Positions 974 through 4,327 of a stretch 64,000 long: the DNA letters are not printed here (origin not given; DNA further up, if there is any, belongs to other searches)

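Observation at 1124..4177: Bacterial-type HrpB DEAH helicase encoded in a eukaryotic nuclear context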

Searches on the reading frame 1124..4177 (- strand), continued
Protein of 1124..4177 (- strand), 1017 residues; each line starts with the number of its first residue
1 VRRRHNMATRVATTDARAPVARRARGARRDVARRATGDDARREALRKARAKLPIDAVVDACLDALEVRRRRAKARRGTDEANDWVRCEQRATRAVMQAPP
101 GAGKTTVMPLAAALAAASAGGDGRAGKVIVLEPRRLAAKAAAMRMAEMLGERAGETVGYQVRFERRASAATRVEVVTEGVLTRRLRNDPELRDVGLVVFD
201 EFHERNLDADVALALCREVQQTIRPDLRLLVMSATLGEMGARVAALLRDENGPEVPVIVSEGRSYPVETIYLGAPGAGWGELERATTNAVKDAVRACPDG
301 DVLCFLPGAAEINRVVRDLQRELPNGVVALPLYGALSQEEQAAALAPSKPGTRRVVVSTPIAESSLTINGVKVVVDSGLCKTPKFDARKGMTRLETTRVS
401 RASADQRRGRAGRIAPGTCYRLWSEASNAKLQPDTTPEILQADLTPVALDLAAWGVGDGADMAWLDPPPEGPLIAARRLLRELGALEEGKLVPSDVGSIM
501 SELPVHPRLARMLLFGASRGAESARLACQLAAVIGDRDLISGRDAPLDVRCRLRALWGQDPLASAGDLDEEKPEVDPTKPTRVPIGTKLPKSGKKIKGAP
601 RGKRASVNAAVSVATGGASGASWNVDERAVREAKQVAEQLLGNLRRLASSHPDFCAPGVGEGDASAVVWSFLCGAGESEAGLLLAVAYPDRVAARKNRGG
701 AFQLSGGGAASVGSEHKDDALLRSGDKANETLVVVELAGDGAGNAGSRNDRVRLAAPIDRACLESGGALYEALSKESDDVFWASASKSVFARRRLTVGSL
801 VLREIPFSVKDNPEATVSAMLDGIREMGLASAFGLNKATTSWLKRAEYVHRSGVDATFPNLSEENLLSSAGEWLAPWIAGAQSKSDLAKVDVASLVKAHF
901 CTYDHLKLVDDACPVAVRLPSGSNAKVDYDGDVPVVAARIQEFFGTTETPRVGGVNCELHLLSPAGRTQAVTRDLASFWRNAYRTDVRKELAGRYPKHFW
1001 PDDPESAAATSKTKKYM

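Call 18: find_homologous_proteins(query=P0057, max_evalue=1e-20)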
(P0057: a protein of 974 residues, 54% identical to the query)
Query P0057 (974 aa): 8000 proteins with E <= 1e-20 among 8000 candidates; the best 120 are listed.
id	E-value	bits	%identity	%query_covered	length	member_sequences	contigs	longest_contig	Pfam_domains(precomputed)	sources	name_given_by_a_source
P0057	0.0e+0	2144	100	100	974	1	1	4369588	PF00270.36,PF08482.16,PF00271.38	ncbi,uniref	ncbi:hypothetical protein WJX72_000985 [[Myrmecia] bisecta]|uniref:ATP-dependent helicase HrpB n=1 T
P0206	1.7e-251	855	-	-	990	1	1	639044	PF00270.36,PF08482.16,PF00271.38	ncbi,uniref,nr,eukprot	ncbi:ATP-dependent helicase [Raphidocelis subcapitata]|uniref:ATP-dependent helicase n=1 Tax=Raphido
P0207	1.1e-247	843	-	-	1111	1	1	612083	PF00270.36,PF08482.16,PF00271.38,PF24473.2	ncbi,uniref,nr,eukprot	ncbi:hypothetical protein HYH03_012147 [Edaphochlamys debaryana]|uniref:ATP-dependent helicase HrpB 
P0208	3.5e-245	834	48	93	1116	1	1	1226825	PF00270.36,PF08482.16,PF00271.38,PF04408.30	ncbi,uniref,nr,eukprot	ncbi:hypothetical protein CEUSTIGMA_g1271.t1 [Chlamydomonas eustigma]|uniref:ATP-dependent helicase 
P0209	1.2e-241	823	-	-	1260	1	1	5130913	PF00270.36,PF08482.16,PF00271.38,PF24473.2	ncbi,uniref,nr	ncbi:hypothetical protein VaNZ11_003732 [Volvox africanus]|uniref:ATP-dependent helicase HrpB n=1 Ta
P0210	2.9e-237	808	47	94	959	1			PF00270.36,PF08482.16,PF00271.38,PF04851.22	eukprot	eukprot:CAMPEP_0117651636 /NCGR_PEP_ID=MMETSP0804-20121206/2199_1 /TAXON_ID=1074897 /ORGANISM="Tetra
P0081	1.2e-231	790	48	92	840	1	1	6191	PF00270.36,PF08482.16,PF00271.38,PF04408.30,PF24473.2,PF04851.22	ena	-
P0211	1.2e-229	783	48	92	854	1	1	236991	PF00270.36,PF08482.16,PF00271.38,PF24473.2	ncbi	ncbi:ATP-dependent helicase HrpB [Azospirillum sp. sgz302134]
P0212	1.9e-229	782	49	93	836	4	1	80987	PF00270.36,PF08482.16,PF00271.38,PF24473.2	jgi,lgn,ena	-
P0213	3.8e-228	778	49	92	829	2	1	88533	PF00270.36,PF08482.16,PF00271.38,PF24473.2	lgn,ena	-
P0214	5.0e-228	778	49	92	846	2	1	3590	PF00270.36,PF08482.16,PF00271.38,PF24473.2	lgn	-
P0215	8.0e-228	777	48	92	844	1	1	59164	PF00270.36,PF08482.16,PF00271.38,PF24473.2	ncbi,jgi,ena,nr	ncbi:MAG TPA: ATP-dependent helicase HrpB [Azospirillum sp.]|nr:ATP-dependent helicase HrpB [Azospir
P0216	1.3e-227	776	49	92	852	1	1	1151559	PF00270.36,PF08482.16,PF00271.38,PF24473.2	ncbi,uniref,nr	ncbi:ATP-dependent helicase HrpB [Azospirillum sp. TSO35-2]|uniref:ATP-dependent helicase HrpB n=1 T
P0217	1.8e-227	776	48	92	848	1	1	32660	PF00270.36,PF08482.16,PF00271.38,PF04408.30,PF24473.2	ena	-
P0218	2.8e-227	775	48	92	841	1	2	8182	PF00270.36,PF08482.16,PF00271.38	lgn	-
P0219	3.1e-227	775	49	93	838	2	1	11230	PF00270.36,PF08482.16,PF00271.38,PF24473.2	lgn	-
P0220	5.3e-227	774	48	92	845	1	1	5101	PF00270.36,PF08482.16,PF00271.38,PF04408.30,PF24473.2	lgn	-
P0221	8.4e-227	774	48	92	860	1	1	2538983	PF00270.36,PF08482.16,PF00271.38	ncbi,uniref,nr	ncbi:ATP-dependent helicase HrpB [Azospirillum thermophilum]|uniref:ATP-dependent helicase HrpB n=1 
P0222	1.2e-226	773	48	92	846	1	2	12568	PF00270.36,PF08482.16,PF00271.38,PF04408.30,PF24473.2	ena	-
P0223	1.3e-226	773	48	92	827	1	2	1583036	PF00270.36,PF08482.16,PF00271.38,PF24473.2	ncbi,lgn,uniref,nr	ncbi:ATP-dependent helicase HrpB [Paenibacillus mendelii]|uniref:ATP-dependent helicase HrpB n=1 Tax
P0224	1.5e-226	773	47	93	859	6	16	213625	PF00270.36,PF08482.16,PF00271.38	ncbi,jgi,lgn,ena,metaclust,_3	metaclust:\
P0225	1.9e-226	772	49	93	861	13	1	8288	PF00270.36,PF08482.16,PF00271.38,PF24473.2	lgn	-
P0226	2.1e-226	772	47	92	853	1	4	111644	PF00270.36,PF08482.16,PF00271.38,PF04408.30,PF24473.2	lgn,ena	-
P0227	3.0e-226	772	48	87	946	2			PF08482.16,PF00271.38,PF04408.30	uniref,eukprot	uniref:ATP-dependent helicase HrpB n=1 Tax=Tetradesmus obliquus TaxID=3088 RepID=A0A383V6U4_TETOB|eu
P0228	3.6e-226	771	48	92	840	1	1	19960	PF00270.36,PF08482.16,PF00271.38,PF24473.2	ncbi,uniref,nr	ncbi:ATP-dependent helicase HrpB [Azospirillum sp. TSO22-1]|uniref:ATP-dependent helicase HrpB n=1 T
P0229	3.7e-226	771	48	92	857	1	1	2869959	PF00270.36,PF08482.16,PF00271.38,PF04408.30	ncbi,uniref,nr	ncbi:ATP-dependent helicase HrpB [Azospirillum oryzae]|uniref:ATP-dependent helicase HrpB n=1 Tax=Az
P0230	6.2e-226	771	48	92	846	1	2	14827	PF00270.36,PF08482.16,PF00271.38,PF24473.2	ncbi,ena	-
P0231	9.8e-226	770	48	92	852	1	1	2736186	PF00270.36,PF08482.16,PF00271.38,PF04408.30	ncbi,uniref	ncbi:ATP-dependent helicase HrpB [Azospirillum sp. CT11-132]|uniref:ATP-dependent helicase HrpB n=1 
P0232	1.0e-225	770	48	92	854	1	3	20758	PF00270.36,PF08482.16,PF00271.38,PF04408.30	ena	-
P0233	1.3e-225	770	48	90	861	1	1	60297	PF00270.36,PF08482.16,PF00271.38,PF24473.2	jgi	jgi:ATP-dependent helicase HrpB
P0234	2.3e-225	769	48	92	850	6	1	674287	PF00270.36,PF08482.16,PF00271.38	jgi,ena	-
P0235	2.5e-225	769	48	92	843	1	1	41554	PF00270.36,PF08482.16,PF00271.38,PF24473.2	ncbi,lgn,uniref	ncbi:ATP-dependent helicase HrpB [Azospirillum sp.]|uniref:ATP-dependent helicase HrpB n=1 Tax=Azosp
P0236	3.4e-225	768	48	92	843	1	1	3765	PF00270.36,PF08482.16,PF00271.38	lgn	-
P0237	3.7e-225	768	47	92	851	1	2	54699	PF00270.36,PF08482.16,PF00271.38,PF04408.30,PF24473.2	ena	-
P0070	4.7e-225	768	49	93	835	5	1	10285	PF00270.36,PF08482.16,PF00271.38,PF24473.2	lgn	-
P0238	5.3e-225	768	47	92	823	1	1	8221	PF00270.36,PF08482.16,PF00271.38,PF04408.30,PF24473.2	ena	-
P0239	5.9e-225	768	48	92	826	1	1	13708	PF00270.36,PF08482.16,PF00271.38,PF24473.2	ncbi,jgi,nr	ncbi:MAG TPA: ATP-dependent helicase HrpB [Azospirillaceae bacterium]|nr:ATP-dependent helicase HrpB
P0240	6.2e-225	767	48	92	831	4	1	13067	PF00270.36,PF08482.16,PF00271.38,PF04408.30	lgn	-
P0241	6.2e-225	767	48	92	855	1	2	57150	PF00270.36,PF08482.16,PF00271.38,PF04408.30,PF24473.2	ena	-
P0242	9.1e-225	767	48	92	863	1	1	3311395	PF00270.36,PF08482.16,PF00271.38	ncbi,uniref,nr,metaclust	ncbi:ATP-dependent helicase [Azospirillum sp. B510]|uniref:ATP-dependent helicase HrpB n=1 Tax=Azosp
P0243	9.5e-225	767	49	84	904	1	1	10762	PF08482.16,PF00271.38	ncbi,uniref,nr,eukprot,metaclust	ncbi:ATP-dependent helicase HrpB [Monoraphidium neglectum]|uniref:ATP-dependent helicase HrpB n=1 Ta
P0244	1.3e-224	766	48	92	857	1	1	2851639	PF00270.36,PF08482.16,PF00271.38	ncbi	ncbi:ATP-dependent helicase HrpB [Azospirillum largimobile]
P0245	1.5e-224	766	46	92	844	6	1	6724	PF00270.36,PF08482.16,PF00271.38,PF24473.2,PF04851.22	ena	-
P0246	1.7e-224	766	49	92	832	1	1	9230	PF00270.36,PF08482.16,PF00271.38,PF04408.30,PF24473.2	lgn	-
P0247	2.2e-224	766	49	92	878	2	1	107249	PF00270.36,PF08482.16,PF00271.38,PF04408.30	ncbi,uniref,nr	ncbi:ATP-dependent helicase HrpB [Paenibacillus piri]|uniref:ATP-dependent helicase HrpB n=2 Tax=Pae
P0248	2.2e-224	766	48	92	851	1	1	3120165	PF00270.36,PF08482.16,PF00271.38,PF04408.30,PF24473.2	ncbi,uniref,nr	ncbi:ATP-dependent helicase HrpB [Azospirillum canadense]|uniref:ATP-dependent helicase HrpB n=1 Tax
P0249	2.3e-224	766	48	92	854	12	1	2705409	PF00270.36,PF08482.16,PF00271.38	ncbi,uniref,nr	ncbi:ATP-dependent helicase HrpB [Azospirillum ramasamyi]|uniref:ATP-dependent helicase HrpB n=1 Tax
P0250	2.3e-224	766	48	92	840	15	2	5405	PF00270.36,PF08482.16,PF00271.38,PF04408.30,PF24473.2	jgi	-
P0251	2.8e-224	765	48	92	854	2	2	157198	PF00270.36,PF08482.16,PF00271.38,PF24473.2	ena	-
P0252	3.0e-224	765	48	92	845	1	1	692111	PF00270.36,PF08482.16,PF00271.38,PF24473.2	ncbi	ncbi:ATP-dependent helicase HrpB [Azospirillum sp. sgz301742]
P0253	3.1e-224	765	48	92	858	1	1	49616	PF00270.36,PF08482.16,PF00271.38,PF04408.30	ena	-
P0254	3.2e-224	765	47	92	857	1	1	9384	PF00270.36,PF08482.16,PF00271.38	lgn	-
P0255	3.2e-224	765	48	92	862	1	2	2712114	PF00270.36,PF08482.16,PF00271.38,PF04408.30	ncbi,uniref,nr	ncbi:ATP-dependent helicase [Azospirillum sp. TSH100]|uniref:ATP-dependent helicase HrpB n=1 Tax=Azo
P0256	3.5e-224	765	48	92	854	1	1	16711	PF00270.36,PF08482.16,PF00271.38,PF24473.2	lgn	-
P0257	3.8e-224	765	47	92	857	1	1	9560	PF00270.36,PF08482.16,PF00271.38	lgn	-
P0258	3.9e-224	765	47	92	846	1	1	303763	PF00270.36,PF08482.16,PF00271.38,PF04408.30,PF24473.2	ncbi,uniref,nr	ncbi:ATP-dependent helicase HrpB [Azospirillum soli]|uniref:ATP-dependent helicase HrpB n=1 Tax=Azos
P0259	5.4e-224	764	47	92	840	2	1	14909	PF00270.36,PF08482.16,PF00271.38,PF04408.30,PF24473.2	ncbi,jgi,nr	ncbi:MAG: ATP-dependent helicase HrpB [Bacteroidetes bacterium]|jgi:ATP-dependent helicase HrpB|nr:A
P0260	8.0e-224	764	47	92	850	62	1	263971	PF00270.36,PF08482.16,PF00271.38,PF24473.2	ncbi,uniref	ncbi:ATP-dependent helicase HrpB [Azospirillum himalayense]|uniref:ATP-dependent helicase HrpB n=1 T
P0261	9.3e-224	764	48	92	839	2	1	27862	PF00270.36,PF08482.16,PF00271.38,PF24473.2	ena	-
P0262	1.2e-223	763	47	92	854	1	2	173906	PF00270.36,PF08482.16,PF00271.38,PF04408.30,PF24473.2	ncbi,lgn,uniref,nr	ncbi:ATP-dependent helicase HrpB [Azospirillum rugosum]|uniref:ATP-dependent helicase HrpB n=1 Tax=A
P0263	1.6e-223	763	48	92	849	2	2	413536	PF00270.36,PF08482.16,PF00271.38,PF24473.2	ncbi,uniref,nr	ncbi:ATP-dependent helicase HrpB [Azospirillum sp. RWY-5-1]|uniref:ATP-dependent helicase HrpB n=1 T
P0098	1.8e-223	763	47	92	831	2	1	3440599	PF00270.36,PF08482.16,PF00271.38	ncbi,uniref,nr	ncbi:ATP-dependent helicase HrpB [Indioceanicola profundi]|uniref:ATP-dependent helicase HrpB n=1 Ta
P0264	1.9e-223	763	47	91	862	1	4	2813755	PF00270.36,PF08482.16,PF00271.38,PF04408.30,PF24473.2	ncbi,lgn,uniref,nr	ncbi:ATP-dependent helicase HrpB [Azospirillum lipoferum]|uniref:ATP-dependent helicase HrpB n=1 Tax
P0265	1.9e-223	762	47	94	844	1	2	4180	PF00270.36,PF08482.16,PF00271.38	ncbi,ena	-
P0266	2.1e-223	762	50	92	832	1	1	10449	PF00270.36,PF08482.16,PF00271.38,PF24473.2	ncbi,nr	ncbi:MAG TPA: ATP-dependent helicase HrpB [Longimicrobium sp.]|nr:ATP-dependent helicase HrpB [Longi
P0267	2.3e-223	762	48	92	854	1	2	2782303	PF00270.36,PF08482.16,PF00271.38,PF24473.2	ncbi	ncbi:ATP-dependent helicase HrpB [Azospirillum palustre]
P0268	3.4e-223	762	48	93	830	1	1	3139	PF00270.36,PF08482.16,PF00271.38,PF04408.30,PF24473.2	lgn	-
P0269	3.7e-223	762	47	97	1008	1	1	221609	PF00270.36,PF08482.16,PF00271.38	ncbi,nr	ncbi:hypothetical protein FOA52_012972 [Chlamydomonas sp. UWO 241]|nr:hypothetical protein FOA52_012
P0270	3.9e-223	761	47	92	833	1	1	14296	PF00270.36,PF08482.16,PF00271.38,PF24473.2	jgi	jgi:ATP-dependent helicase HrpB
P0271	4.2e-223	761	-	-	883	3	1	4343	PF00270.36,PF08482.16,PF00271.38,PF24473.2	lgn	-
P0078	4.3e-223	761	49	93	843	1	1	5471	PF00270.36,PF08482.16,PF00271.38,PF04408.30,PF24473.2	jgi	jgi:ATP-dependent helicase HrpB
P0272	5.0e-223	761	48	92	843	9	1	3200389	PF00270.36,PF08482.16,PF00271.38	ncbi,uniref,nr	ncbi:ATP-dependent helicase HrpB [Azospirillum fermentarium]|uniref:ATP-dependent helicase HrpB n=1 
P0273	7.2e-223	761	48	92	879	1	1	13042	PF00270.36,PF08482.16,PF00271.38,PF24473.2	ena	-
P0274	8.3e-223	760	49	92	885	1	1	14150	PF00270.36,PF08482.16,PF00271.38,PF24473.2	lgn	-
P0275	8.8e-223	760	47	93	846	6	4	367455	PF00270.36,PF08482.16,PF00271.38,PF04408.30,PF24473.2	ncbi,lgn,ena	-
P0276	1.1e-222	760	47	92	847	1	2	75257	PF00270.36,PF08482.16,PF00271.38,PF04408.30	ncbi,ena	-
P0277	1.1e-222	760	47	92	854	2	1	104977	PF00270.36,PF08482.16,PF00271.38,PF04408.30,PF24473.2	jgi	jgi:ATP-dependent helicase HrpB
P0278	1.2e-222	760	47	92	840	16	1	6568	PF00270.36,PF08482.16,PF00271.38,PF24473.2,PF04851.22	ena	-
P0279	1.4e-222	760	48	90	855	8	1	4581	PF00270.36,PF08482.16,PF00271.38,PF24473.2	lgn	-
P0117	1.4e-222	760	49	92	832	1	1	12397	PF00270.36,PF08482.16,PF00271.38,PF04408.30,PF24473.2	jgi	jgi:ATP-dependent helicase HrpB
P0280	1.6e-222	759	49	92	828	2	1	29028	PF00270.36,PF08482.16,PF00271.38,PF24473.2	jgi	jgi:ATP-dependent helicase HrpB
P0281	3.8e-222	758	46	93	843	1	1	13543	PF00270.36,PF08482.16,PF00271.38,PF24473.2,PF04851.22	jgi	jgi:ATP-dependent helicase HrpB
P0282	5.2e-222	758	48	92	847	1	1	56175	PF00270.36,PF08482.16,PF00271.38,PF24473.2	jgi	jgi:ATP-dependent helicase HrpB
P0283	5.5e-222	758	47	93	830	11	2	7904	PF00270.36,PF08482.16,PF00271.38,PF04408.30,PF24473.2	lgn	-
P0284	6.3e-222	757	50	93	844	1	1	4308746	PF00270.36,PF08482.16,PF00271.38,PF04408.30,PF24473.2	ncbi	-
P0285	6.5e-222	757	48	93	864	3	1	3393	PF00270.36,PF08482.16,PF00271.38,PF24473.2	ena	-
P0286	6.6e-222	757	48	92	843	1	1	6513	PF00270.36,PF08482.16,PF00271.38,PF24473.2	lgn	-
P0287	9.9e-222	757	48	92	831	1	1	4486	PF00270.36,PF08482.16,PF00271.38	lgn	-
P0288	1.0e-221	757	47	92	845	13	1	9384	PF00270.36,PF08482.16,PF00271.38,PF24473.2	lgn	-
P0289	1.0e-221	757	48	91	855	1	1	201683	PF00270.36,PF08482.16,PF00271.38,PF04408.30,PF24473.2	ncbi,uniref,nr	ncbi:ATP-dependent helicase HrpB [Azospirillum sp. SYSU D00513]|uniref:ATP-dependent helicase HrpB n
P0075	1.3e-221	756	49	93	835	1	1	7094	PF00270.36,PF08482.16,PF00271.38,PF04408.30,PF24473.2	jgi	-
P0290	1.5e-221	756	48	92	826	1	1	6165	PF00270.36,PF08482.16,PF00271.38,PF04408.30,PF24473.2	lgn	-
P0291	1.7e-221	756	48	92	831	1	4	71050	PF00270.36,PF08482.16,PF00271.38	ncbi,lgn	-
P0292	1.9e-221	756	47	93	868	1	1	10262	PF00270.36,PF08482.16,PF00271.38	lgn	-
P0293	2.1e-221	756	48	92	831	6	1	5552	PF00270.36,PF08482.16,PF00271.38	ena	-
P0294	2.2e-221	756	49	92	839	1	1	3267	PF00270.36,PF08482.16,PF00271.38,PF24473.2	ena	-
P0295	2.6e-221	755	48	92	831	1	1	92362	PF00270.36,PF08482.16,PF00271.38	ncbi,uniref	ncbi:MAG: ATP-dependent helicase HrpB [Niveispirillum sp.]|uniref:ATP-dependent helicase HrpB n=1 Ta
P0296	2.9e-221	755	47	93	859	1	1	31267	PF00270.36,PF08482.16,PF00271.38,PF04408.30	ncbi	-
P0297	3.1e-221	755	48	93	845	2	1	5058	PF00270.36,PF08482.16,PF00271.38,PF04408.30,PF24473.2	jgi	jgi:ATP-dependent helicase HrpB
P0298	4.2e-221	755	49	92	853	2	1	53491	PF00270.36,PF08482.16,PF00271.38,PF24473.2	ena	-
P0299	4.4e-221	755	47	92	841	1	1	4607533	PF00270.36,PF08482.16,PF00271.38,PF04408.30,PF24473.2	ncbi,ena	-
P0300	5.5e-221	754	50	92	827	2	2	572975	PF00270.36,PF08482.16,PF00271.38,PF24473.2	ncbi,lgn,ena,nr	ncbi:MAG TPA: ATP-dependent helicase HrpB [Selenomonadales bacterium]|nr:ATP-dependent helicase HrpB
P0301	5.6e-221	754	49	90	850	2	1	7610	PF00270.36,PF08482.16,PF00271.38,PF24473.2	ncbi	-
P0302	5.8e-221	754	47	93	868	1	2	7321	PF00270.36,PF08482.16,PF00271.38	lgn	-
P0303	6.8e-221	754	46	93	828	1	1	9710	PF00270.36,PF08482.16,PF00271.38,PF04408.30,PF24473.2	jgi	jgi:ATP-dependent helicase HrpB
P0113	9.2e-221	754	50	92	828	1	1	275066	PF00270.36,PF08482.16,PF00271.38,PF04408.30,PF24473.2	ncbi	ncbi:MAG: ATP-dependent helicase HrpB [Bacillota bacterium]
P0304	9.4e-221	754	48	92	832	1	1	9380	PF00270.36,PF08482.16,PF00271.38,PF04408.30,PF24473.2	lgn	-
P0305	9.5e-221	754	48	93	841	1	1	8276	PF00270.36,PF08482.16,PF00271.38,PF24473.2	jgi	jgi:ATP-dependent helicase HrpB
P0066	1.1e-220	753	49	93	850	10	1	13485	PF00270.36,PF08482.16,PF00271.38,PF24473.2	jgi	jgi:ATP-dependent helicase HrpB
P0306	1.2e-220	753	49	92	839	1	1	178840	PF00270.36,PF08482.16,PF00271.38,PF04408.30,PF24473.2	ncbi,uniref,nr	ncbi:ATP-dependent helicase HrpB [Brevibacillus sp. SYP-B805]|uniref:ATP-dependent helicase HrpB n=1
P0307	1.4e-220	753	47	92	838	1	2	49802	PF00270.36,PF08482.16,PF00271.38,PF24473.2,PF04851.22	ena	-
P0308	1.7e-220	753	47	93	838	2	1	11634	PF00270.36,PF08482.16,PF00271.38,PF24473.2,PF04851.22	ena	-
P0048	1.9e-220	753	48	93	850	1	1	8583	PF00270.36,PF08482.16,PF00271.38,PF04408.30,PF24473.2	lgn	-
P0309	1.9e-220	753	48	93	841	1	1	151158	PF00270.36,PF08482.16,PF00271.38,PF24473.2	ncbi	-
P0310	2.0e-220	753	48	92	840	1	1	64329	PF00270.36,PF08482.16,PF00271.38,PF24473.2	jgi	-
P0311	2.1e-220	752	49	92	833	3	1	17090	PF00270.36,PF08482.16,PF00271.38,PF04408.30,PF24473.2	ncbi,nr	ncbi:MAG: ATP-dependent helicase HrpB [Bacteroidetes bacterium]|nr:MAG: ATP-dependent helicase HrpB 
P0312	2.2e-220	752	46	92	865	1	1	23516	PF00270.36,PF08482.16,PF00271.38,PF04408.30,PF24473.2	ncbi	-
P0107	3.6e-220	752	48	93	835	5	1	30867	PF00270.36,PF08482.16,PF00271.38,PF04408.30,PF24473.2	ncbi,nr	ncbi:MAG TPA: ATP-dependent helicase HrpB [Longimicrobium sp.]|nr:ATP-dependent helicase HrpB [Longi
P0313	4.0e-220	752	49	92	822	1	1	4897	PF00270.36,PF08482.16,PF00271.38,PF24473.2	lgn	-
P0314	4.2e-220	751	47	92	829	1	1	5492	PF00270.36,PF08482.16,PF00271.38,PF04408.30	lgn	-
